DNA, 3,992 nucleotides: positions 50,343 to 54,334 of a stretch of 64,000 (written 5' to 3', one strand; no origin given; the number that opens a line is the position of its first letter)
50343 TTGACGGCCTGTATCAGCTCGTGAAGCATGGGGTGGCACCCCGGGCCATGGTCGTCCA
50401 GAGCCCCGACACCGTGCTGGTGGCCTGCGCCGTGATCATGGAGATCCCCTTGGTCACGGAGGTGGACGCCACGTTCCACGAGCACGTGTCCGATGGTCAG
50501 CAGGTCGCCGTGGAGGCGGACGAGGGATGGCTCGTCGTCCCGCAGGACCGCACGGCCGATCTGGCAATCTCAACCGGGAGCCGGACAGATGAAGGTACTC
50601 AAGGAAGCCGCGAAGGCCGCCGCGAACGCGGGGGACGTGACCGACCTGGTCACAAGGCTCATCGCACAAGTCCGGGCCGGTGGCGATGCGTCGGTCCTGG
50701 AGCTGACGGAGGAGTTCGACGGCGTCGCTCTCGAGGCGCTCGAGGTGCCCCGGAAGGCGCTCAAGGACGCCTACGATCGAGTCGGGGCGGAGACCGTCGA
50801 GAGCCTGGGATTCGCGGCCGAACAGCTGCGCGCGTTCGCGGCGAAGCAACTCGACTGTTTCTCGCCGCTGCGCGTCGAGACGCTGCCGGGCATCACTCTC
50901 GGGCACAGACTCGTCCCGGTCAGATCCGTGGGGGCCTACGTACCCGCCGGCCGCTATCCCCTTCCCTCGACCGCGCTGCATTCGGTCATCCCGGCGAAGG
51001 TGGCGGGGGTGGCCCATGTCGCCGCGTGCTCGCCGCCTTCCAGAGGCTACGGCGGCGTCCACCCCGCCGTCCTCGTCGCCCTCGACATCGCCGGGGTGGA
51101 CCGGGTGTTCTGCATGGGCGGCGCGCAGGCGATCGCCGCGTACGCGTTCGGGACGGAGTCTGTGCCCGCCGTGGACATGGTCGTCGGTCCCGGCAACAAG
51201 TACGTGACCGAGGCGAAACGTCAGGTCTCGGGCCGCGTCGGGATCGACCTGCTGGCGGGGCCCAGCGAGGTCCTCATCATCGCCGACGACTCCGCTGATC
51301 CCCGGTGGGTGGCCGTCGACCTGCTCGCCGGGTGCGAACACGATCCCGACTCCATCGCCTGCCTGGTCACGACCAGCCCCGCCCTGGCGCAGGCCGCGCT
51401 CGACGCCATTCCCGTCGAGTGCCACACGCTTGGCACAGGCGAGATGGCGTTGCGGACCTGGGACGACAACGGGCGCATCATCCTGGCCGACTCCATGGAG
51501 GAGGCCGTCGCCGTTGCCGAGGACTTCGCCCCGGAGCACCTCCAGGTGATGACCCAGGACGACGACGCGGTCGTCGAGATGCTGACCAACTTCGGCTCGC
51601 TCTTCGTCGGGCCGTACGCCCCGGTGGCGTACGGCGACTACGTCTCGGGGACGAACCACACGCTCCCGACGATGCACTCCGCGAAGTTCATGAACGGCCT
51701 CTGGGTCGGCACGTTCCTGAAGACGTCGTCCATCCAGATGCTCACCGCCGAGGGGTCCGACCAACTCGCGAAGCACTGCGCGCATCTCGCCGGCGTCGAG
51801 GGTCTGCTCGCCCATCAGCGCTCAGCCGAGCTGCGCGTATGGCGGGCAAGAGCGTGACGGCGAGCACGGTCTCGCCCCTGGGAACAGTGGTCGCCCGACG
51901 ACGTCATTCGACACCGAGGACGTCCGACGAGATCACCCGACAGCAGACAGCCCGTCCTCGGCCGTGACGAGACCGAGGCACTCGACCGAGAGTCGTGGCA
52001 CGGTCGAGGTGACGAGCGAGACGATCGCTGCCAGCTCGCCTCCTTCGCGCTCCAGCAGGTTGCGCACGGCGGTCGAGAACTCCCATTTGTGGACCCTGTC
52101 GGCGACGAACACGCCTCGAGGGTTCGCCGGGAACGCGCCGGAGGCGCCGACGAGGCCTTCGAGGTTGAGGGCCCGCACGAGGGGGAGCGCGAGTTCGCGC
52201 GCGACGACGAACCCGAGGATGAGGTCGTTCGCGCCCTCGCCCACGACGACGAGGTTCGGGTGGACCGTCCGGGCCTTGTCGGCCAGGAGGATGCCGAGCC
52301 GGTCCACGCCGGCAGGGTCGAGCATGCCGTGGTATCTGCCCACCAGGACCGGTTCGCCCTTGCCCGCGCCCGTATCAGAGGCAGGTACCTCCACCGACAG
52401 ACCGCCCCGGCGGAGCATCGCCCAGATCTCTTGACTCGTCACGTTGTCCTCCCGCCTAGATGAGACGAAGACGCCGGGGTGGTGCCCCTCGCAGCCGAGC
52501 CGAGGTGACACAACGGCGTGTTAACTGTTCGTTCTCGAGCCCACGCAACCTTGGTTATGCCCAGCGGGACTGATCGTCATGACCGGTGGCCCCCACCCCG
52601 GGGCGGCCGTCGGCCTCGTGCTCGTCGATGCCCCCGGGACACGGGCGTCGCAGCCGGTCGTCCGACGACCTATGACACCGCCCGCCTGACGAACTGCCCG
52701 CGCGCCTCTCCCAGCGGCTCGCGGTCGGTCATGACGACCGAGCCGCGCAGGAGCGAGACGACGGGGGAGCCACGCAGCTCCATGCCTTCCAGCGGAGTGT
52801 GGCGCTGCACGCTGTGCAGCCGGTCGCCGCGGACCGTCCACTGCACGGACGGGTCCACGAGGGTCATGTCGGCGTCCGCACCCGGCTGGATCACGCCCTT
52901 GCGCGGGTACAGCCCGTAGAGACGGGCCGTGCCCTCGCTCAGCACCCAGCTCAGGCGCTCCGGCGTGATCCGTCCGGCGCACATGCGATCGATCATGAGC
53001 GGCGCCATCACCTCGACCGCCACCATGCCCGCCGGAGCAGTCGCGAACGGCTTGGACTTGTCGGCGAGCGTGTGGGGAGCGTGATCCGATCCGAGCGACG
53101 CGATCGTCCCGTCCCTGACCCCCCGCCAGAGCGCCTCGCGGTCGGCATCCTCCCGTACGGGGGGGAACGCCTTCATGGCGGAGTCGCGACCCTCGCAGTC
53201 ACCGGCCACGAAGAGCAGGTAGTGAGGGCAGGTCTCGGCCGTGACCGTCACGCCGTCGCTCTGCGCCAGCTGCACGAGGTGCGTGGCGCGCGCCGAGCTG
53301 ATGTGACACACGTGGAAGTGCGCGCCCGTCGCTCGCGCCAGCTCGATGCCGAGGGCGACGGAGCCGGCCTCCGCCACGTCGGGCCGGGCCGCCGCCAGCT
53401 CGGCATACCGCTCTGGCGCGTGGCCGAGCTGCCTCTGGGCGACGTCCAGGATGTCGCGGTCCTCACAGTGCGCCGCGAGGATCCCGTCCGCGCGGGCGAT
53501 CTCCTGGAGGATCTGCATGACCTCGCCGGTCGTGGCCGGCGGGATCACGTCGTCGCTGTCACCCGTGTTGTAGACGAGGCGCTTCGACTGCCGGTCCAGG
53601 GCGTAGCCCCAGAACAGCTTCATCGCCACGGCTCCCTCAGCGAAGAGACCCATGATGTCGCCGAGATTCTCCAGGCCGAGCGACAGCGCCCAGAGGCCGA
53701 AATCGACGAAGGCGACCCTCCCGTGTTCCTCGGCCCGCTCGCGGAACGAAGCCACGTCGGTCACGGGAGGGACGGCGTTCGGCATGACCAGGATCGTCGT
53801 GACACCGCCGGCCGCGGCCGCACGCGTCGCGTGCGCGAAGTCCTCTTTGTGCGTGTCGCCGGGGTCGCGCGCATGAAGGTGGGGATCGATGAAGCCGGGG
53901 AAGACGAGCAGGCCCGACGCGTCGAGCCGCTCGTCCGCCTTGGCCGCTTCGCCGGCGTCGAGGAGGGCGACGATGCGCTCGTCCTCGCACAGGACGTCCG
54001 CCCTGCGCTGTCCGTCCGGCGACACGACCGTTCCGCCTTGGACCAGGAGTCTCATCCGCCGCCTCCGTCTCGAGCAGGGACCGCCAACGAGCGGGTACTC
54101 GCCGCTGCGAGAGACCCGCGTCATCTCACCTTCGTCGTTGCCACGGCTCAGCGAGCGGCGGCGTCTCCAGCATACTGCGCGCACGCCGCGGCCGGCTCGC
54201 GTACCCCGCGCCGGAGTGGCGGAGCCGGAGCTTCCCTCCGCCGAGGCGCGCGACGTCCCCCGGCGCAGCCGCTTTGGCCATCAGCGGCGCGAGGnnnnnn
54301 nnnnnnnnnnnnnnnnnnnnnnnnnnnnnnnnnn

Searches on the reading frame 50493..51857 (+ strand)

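Call 19: search_protein_families(library=pfam, proteins=[window:50493-51857:+], max_evalue=0.001)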
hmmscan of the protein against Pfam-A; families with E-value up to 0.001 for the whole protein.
window:50493-51857:+ (454 aa): 1 family
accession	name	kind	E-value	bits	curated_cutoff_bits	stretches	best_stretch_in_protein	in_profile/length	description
PF00815.25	Histidinol_dh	-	2.8e-145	484.9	27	1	43-449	5-411/411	Histidinol dehydrogenase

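Call 85: search_protein_families(library=ncbifam, proteins=[window:50493-51857:+], max_evalue=1e-20)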
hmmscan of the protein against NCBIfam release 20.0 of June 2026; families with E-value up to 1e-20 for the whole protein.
window:50493-51857:+ (454 aa): 2 families
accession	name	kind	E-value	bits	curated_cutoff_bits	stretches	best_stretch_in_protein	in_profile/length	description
TIGR00069.1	hisD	equivalog_domain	3.5e-142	474.3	243.8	1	53-448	1-393/393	histidinol dehydrogenase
NF010343.0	PRK13770.1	equivalog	2.1e-85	287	647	1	35-448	7-414/416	histidinol dehydrogenase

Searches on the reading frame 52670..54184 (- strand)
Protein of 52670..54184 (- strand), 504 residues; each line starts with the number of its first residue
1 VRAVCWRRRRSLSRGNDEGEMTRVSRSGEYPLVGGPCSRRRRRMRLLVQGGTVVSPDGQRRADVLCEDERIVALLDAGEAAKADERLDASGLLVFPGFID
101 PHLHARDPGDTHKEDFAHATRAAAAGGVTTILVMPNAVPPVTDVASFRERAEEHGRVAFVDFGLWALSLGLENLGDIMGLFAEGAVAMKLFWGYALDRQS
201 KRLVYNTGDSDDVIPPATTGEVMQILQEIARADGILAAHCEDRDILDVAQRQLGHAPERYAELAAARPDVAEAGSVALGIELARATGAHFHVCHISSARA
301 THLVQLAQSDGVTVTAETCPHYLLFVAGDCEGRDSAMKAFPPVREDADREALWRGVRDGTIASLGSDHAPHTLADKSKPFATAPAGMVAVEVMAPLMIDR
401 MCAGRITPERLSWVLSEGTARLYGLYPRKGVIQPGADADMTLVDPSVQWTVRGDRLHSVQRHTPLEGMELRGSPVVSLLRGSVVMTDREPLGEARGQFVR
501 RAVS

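Call 3: search_protein_families(library=pfam, proteins=[window:52670-54184:-], max_evalue=0.01)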
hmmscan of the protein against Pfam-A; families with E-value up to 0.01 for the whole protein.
window:52670-54184:- (504 aa): 3 families
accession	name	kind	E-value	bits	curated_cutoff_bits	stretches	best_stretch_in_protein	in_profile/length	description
PF01979.26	Amidohydro_1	-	2.4e-24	86.7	25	1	93-450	1-321/345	Amidohydrolase family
PF07969.17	Amidohydro_3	-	2.2e-09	37.7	29.7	2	87-124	3-49/472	Amidohydrolase family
PF12890.13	DHOase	-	0.00062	20.3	21.2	1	233-297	78-139/142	Dihydro-orotase-like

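Call 85: search_protein_families(library=ncbifam, proteins=[window:52670-54184:-], max_evalue=1e-20)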
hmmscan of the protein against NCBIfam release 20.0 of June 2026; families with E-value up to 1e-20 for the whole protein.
window:52670-54184:- (504 aa): 30 families (the best 25 are shown)
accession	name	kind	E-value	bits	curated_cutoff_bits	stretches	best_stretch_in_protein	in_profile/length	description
TIGR03178.1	allantoinase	equivalog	6.7e-96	321.8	357.85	1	46-500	2-440/441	allantoinase AllB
TIGR00857.1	pyrC_multi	subfamily_domain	3.6e-91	306.2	279.05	1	60-487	4-411/412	dihydroorotase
NF006559.0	PRK09060.1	equivalog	1e-88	297.6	482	1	43-500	4-437/444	dihydroorotase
NF002668.0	PRK02382.1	equivalog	2.1e-85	287.1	452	1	59-501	11-428/436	dihydroorotase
NF004839.0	PRK06189.1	equivalog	9.5e-83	278.3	631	1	45-502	4-448/451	allantoinase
NF005751.0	PRK07575.1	equivalog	1.1e-82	277.9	529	1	44-498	3-433/440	dihydroorotase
TIGR02033.1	D-hydantoinase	equivalog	4.5e-80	269.8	393.25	1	46-501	1-454/454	dihydropyrimidinase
NF058539.1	ergo_uti2_ErtD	equivalog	2.6e-76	257.3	650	1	48-501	5-447/449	hydantoin-5-propionate amidohydrolase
NF006837.0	PRK09357.1-2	equivalog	1.8e-74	250.9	575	2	220-487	160-424/428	dihydroorotase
NF009941.0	PRK13404.1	subfamily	6e-71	239.5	647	1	46-502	6-462/478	dihydropyrimidinase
NF006688.0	PRK09236.1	equivalog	9.2e-71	238.9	535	1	45-497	3-438/444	dihydroorotase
NF006836.0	PRK09357.1-1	equivalog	1.1e-69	235.3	538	1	228-488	167-427/432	dihydroorotase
NF006841.0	PRK09357.2-2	equivalog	1.3e-67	228.3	640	1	266-486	199-418/421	dihydroorotase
NF058538.1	ergo_util_ErtD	equivalog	1.5e-65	221.8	600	1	48-500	4-445/446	hydantoin-5-propionate amidohydrolase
NF006844.0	PRK09357.2-5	equivalog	7.5e-65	219.6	701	2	216-487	156-422/422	dihydroorotase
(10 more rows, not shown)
